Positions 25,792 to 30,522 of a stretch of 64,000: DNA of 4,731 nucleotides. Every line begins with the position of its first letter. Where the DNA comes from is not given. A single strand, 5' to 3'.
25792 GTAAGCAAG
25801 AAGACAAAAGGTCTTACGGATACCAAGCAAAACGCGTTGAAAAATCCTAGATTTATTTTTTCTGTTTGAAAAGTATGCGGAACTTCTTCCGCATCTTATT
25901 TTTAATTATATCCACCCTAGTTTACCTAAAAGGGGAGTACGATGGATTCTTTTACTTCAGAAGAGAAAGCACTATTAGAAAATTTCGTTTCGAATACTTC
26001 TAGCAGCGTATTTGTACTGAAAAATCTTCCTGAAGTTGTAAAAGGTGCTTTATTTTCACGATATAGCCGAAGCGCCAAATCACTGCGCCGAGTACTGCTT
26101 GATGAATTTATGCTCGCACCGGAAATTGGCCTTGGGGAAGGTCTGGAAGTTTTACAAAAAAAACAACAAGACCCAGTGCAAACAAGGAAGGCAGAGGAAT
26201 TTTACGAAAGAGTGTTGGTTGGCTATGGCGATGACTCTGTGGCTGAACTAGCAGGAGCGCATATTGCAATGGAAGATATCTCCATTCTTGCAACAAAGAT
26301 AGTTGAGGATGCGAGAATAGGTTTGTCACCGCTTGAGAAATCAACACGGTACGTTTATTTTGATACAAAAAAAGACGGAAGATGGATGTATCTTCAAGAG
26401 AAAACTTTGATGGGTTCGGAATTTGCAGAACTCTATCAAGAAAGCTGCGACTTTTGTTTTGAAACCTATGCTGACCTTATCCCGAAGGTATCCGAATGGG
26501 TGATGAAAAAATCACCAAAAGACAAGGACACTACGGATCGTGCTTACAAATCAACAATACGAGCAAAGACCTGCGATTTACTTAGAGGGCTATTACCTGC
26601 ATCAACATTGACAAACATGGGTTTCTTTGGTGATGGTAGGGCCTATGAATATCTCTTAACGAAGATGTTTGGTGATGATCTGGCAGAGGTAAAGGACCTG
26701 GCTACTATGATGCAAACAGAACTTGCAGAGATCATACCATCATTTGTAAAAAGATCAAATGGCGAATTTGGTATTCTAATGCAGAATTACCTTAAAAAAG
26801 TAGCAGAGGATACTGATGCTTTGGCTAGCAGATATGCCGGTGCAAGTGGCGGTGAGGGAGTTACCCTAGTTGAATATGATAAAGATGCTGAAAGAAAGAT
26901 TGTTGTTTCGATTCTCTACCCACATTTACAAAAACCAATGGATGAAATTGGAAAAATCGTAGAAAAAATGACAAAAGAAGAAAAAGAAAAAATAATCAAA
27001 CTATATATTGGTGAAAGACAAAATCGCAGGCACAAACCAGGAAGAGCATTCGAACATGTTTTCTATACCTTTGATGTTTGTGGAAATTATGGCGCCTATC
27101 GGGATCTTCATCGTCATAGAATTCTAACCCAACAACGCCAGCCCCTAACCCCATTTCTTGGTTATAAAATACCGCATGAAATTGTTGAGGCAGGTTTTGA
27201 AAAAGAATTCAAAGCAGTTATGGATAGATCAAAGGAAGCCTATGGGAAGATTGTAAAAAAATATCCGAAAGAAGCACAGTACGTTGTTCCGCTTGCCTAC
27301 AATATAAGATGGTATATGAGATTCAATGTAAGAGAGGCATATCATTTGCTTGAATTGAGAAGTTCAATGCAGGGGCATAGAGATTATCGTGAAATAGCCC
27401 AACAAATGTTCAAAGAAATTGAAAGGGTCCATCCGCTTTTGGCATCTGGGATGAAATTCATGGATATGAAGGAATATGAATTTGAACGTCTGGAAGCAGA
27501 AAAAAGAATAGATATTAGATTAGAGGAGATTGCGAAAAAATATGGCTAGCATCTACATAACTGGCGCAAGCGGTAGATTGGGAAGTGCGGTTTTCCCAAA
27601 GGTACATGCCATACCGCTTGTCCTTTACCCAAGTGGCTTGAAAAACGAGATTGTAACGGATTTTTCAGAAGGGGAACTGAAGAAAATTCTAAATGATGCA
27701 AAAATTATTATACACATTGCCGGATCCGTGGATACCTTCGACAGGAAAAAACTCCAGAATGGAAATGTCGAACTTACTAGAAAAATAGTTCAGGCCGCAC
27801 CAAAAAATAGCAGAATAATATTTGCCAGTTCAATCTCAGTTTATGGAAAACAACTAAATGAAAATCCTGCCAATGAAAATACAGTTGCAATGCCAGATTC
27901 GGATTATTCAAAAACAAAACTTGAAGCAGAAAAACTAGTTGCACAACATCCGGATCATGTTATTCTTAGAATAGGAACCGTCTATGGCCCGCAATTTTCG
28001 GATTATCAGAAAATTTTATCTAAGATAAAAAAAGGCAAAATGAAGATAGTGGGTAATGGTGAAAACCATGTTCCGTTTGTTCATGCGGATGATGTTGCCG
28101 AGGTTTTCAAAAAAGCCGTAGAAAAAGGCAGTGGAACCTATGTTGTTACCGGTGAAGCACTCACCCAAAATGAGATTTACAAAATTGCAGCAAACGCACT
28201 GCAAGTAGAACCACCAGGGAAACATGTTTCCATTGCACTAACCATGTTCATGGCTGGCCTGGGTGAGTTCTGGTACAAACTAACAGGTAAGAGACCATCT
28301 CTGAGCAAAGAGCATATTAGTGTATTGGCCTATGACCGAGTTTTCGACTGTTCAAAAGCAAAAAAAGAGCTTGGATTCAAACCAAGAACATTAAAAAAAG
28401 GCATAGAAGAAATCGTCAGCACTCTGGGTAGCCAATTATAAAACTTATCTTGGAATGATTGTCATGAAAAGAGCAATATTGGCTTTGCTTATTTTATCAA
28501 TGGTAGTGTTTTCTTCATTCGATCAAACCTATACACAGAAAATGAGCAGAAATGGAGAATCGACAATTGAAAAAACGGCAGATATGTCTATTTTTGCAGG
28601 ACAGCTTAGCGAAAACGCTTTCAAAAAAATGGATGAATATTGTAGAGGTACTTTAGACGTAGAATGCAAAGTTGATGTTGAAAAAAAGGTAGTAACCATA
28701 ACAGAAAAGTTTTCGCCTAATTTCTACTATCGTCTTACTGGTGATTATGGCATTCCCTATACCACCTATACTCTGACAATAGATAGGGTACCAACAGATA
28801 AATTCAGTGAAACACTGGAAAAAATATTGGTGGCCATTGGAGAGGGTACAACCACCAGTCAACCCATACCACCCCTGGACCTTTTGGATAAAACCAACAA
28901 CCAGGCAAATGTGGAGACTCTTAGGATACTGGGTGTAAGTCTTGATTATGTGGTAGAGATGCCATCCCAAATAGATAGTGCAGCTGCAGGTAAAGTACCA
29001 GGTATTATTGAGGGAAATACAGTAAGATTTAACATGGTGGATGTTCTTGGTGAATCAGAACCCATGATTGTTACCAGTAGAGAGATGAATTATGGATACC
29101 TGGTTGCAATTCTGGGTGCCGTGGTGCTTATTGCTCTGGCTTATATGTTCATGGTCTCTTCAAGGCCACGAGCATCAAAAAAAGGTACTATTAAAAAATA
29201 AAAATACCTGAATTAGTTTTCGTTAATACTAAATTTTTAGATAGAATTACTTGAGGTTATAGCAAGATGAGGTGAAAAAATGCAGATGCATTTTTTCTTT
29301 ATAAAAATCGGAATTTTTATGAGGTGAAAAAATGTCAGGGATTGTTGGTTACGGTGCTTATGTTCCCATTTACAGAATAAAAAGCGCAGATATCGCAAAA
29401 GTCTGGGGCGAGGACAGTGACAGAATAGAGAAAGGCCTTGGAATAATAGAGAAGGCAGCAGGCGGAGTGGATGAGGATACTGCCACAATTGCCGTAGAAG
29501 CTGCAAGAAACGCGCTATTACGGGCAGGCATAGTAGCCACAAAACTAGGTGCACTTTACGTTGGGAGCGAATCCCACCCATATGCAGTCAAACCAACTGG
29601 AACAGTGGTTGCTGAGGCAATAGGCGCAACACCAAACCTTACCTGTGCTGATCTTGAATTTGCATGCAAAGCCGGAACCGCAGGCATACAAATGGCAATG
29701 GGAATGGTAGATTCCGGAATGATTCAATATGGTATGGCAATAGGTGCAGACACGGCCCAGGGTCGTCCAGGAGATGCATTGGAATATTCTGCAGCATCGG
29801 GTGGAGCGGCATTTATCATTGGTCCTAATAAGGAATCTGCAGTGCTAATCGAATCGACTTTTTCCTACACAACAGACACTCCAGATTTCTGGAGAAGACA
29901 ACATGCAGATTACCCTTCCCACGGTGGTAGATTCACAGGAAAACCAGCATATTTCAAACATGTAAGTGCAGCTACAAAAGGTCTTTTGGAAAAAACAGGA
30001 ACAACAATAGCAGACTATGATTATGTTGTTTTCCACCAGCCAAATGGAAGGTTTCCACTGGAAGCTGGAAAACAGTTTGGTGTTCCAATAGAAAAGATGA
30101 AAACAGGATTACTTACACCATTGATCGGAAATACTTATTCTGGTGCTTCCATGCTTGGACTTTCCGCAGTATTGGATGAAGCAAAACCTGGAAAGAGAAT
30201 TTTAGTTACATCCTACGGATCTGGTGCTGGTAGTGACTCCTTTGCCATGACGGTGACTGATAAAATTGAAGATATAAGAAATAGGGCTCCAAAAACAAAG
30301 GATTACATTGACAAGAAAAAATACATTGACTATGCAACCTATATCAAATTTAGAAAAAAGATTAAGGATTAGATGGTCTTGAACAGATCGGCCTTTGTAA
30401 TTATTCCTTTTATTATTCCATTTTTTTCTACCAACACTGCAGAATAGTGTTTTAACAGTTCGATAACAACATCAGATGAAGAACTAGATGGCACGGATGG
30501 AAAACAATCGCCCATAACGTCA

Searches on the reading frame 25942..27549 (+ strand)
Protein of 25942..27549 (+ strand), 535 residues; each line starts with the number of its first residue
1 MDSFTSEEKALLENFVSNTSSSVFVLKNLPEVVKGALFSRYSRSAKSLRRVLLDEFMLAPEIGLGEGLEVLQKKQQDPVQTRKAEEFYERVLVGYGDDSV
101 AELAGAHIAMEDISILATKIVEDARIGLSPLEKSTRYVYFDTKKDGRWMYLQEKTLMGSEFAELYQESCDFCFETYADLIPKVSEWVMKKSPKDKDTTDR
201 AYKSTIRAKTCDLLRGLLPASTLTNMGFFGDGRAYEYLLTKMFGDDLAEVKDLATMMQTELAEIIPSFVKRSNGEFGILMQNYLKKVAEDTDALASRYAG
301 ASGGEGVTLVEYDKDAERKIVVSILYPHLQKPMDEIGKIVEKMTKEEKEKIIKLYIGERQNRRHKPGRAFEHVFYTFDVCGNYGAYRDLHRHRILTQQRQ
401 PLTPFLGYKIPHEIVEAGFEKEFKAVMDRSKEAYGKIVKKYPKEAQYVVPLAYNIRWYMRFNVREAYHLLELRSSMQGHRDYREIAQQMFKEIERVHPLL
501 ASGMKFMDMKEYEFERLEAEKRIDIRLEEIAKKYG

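Call 9: search_protein_families(library=pfam, proteins=[window:25942-27549:+], max_evalue=0.001)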
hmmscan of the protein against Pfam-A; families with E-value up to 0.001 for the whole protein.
window:25942-27549:+ (535 aa): 1 family
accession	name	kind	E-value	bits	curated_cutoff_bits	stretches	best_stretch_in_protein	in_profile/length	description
PF02511.20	Thy1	-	2.1e-46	158.6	24.8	2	308-498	1-190/191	Thymidylate synthase complementing protein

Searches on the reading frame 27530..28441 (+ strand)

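Call 10: search_protein_families(library=pfam, proteins=[window:27530-28441:+], max_evalue=0.001)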
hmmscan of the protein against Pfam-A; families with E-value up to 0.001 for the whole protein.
window:27530-28441:+ (303 aa): 6 families
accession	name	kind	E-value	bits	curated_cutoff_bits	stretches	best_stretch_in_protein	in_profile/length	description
PF01370.27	Epimerase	-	1.4e-21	77.5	20.9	1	8-200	1-231/240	NAD dependent epimerase/dehydratase family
PF16363.11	GDP_Man_Dehyd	-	1.7e-15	57.8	27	1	88-294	115-331/332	GDP-mannose 4,6 dehydratase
PF04321.23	RmlD_sub_bind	-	1.8e-13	50.7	27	1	7-210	2-216/287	RmlD substrate binding domain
PF01073.25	3Beta_HSD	-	6.6e-12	45.5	22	1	47-192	57-224/280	3-beta hydroxysteroid dehydrogenase/isomerase family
PF07993.18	NAD_binding_4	-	1e-08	35.1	20.1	1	46-189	78-254/258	Male sterility protein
PF13460.12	NAD_binding_10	-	5.7e-05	23.5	27.2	1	47-162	51-157/184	NAD(P)H-binding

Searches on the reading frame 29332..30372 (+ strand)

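Call 10: search_protein_families(library=pfam, proteins=[window:29332-30372:+], max_evalue=0.001)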
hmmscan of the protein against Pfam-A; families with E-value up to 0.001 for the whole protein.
window:29332-30372:+ (346 aa): 4 families
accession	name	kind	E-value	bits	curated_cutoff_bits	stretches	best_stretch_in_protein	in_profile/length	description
PF08541.16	ACP_syn_III_C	-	2.5e-10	40.8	26.6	1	219-301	1-83/90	3-Oxoacyl-[acyl-carrier-protein (ACP)] synthase III C terminal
PF08540.16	HMG_CoA_synt_C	-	5.6e-06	26.6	25.1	0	264-317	153-212/280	Hydroxymethylglutaryl-coenzyme A synthase C terminal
PF01154.23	HMG_CoA_synt_N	-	7.7e-06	26.3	25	1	3-166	6-172/174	Hydroxymethylglutaryl-coenzyme A synthase N terminal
PF08545.16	ACP_syn_III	-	0.00036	20.8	24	0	107-174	2-73/80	3-Oxoacyl-[acyl-carrier-protein (ACP)] synthase III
